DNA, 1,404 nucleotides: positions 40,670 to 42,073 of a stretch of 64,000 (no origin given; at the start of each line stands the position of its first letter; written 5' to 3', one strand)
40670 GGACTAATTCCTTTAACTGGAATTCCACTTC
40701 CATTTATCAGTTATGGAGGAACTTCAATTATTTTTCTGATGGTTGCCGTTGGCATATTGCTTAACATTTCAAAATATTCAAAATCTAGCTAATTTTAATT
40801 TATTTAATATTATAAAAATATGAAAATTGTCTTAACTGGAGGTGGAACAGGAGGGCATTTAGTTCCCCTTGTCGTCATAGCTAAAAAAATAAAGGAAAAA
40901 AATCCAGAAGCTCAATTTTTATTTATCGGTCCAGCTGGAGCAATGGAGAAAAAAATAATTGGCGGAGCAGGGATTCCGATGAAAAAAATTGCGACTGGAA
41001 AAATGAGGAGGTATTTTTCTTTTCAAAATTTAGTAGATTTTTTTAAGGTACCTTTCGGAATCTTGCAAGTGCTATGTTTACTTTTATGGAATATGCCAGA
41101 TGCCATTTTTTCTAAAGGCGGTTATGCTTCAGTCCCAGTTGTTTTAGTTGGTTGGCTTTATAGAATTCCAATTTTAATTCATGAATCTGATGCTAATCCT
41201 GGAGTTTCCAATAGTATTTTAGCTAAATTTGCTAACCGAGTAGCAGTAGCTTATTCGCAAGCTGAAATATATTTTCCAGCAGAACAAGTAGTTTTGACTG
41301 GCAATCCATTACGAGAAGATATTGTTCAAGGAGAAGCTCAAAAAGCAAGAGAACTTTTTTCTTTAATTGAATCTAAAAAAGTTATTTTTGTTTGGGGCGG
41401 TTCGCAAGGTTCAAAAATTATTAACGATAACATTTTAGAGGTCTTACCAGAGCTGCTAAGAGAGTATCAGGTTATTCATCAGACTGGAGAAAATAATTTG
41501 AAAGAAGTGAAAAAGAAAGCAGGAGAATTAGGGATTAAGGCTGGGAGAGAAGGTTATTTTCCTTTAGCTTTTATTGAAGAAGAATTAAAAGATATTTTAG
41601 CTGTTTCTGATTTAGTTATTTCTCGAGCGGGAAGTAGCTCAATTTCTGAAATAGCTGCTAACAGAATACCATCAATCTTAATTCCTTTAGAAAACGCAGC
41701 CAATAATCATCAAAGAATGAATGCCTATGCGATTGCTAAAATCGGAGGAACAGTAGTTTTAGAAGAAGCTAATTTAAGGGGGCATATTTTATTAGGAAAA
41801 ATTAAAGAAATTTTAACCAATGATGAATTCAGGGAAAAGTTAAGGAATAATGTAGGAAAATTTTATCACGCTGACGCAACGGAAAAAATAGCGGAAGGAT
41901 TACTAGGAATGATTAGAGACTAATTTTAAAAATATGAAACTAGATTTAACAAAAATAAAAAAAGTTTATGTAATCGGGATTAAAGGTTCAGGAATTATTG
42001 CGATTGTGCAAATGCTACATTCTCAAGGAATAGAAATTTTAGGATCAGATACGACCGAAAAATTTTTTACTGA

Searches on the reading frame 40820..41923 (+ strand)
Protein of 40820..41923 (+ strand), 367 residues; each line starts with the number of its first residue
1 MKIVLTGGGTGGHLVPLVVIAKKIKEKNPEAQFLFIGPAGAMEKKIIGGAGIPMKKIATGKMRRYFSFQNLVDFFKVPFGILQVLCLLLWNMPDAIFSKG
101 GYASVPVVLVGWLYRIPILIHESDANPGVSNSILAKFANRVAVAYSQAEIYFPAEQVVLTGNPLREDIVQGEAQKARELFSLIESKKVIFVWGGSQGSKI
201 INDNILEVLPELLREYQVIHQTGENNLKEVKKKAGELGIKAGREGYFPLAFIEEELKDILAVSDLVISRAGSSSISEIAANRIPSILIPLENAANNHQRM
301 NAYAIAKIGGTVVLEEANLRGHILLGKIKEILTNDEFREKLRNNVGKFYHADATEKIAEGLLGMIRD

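Call 3: search_protein_families(library=pfam, proteins=[window:40820-41923:+])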
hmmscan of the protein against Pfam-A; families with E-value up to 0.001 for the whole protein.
window:40820-41923:+ (367 aa): 2 families
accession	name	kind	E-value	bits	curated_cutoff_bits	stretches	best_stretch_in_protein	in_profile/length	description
PF04101.22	Glyco_tran_28_C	-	6.5e-34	117.8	22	1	188-352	1-161/166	Glycosyltransferase family 28 C-terminal domain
PF03033.26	Glyco_transf_28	-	5.2e-31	108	26.2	1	3-142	1-138/139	Glycosyltransferase family 28 N-terminal domain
